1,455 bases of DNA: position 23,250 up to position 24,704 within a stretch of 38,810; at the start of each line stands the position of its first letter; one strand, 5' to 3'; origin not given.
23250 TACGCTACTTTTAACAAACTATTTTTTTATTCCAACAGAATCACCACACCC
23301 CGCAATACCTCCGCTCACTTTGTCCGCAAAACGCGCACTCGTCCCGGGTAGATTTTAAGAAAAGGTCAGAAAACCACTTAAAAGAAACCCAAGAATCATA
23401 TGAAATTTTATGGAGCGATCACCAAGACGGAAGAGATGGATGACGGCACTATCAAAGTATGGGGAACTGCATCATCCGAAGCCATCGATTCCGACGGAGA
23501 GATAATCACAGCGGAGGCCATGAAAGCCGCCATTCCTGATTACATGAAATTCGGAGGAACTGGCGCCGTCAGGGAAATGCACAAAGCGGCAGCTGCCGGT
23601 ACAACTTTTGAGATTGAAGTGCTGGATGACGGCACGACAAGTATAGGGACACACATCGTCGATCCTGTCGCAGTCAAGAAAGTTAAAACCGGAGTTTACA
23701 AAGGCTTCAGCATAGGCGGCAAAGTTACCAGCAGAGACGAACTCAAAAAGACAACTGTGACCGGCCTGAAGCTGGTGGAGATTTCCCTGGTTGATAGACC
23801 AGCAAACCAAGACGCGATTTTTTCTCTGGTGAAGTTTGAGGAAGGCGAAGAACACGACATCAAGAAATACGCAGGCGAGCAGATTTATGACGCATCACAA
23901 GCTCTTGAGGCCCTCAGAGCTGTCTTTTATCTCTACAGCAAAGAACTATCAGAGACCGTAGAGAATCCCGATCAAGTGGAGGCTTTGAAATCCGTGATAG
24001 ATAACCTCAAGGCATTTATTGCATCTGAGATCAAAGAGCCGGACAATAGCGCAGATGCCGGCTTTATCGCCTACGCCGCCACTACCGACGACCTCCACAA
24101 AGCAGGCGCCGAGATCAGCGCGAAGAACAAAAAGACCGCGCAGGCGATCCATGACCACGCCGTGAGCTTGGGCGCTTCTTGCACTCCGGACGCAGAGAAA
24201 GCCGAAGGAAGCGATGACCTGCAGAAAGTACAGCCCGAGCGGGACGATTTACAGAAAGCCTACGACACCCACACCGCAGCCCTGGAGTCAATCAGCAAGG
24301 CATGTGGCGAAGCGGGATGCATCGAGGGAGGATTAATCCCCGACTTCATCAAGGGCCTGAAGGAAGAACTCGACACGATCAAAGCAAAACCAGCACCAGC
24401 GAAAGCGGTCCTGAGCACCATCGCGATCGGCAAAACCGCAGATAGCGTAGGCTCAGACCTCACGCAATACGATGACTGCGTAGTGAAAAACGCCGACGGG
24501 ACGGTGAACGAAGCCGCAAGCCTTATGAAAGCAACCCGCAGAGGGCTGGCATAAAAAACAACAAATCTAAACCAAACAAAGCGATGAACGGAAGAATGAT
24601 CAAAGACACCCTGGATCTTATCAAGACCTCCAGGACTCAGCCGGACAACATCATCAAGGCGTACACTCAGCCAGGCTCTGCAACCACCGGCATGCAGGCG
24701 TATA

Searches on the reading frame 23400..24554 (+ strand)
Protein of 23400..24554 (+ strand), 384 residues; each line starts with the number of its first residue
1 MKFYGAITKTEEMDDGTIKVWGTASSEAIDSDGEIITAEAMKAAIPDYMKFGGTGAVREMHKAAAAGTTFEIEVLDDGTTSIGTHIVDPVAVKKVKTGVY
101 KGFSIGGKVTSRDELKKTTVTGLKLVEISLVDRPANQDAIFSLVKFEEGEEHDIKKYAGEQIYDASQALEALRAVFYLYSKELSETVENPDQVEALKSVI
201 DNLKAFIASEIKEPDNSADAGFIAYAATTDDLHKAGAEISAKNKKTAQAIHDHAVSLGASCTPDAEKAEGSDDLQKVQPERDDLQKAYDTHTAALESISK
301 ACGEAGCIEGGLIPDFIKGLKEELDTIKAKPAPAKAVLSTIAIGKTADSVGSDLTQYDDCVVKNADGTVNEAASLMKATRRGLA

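Call 18: find_related_loci(query=window:23400-24554:+, collection=viral_contigs, flank=6000)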
Query window:23400-24554:+ (384 aa) in viral_contigs; peptide patterns used: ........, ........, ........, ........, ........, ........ (x = any residue, [..] = any of these).
49 stretches matched a pattern; 2 encode a relative of the query (tblastn E <= 1e-3); 2 distinct loci.
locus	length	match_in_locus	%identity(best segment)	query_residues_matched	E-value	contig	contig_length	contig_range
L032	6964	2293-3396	85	1-384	0e+0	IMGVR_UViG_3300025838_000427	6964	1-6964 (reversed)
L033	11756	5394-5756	33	55-165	4e-9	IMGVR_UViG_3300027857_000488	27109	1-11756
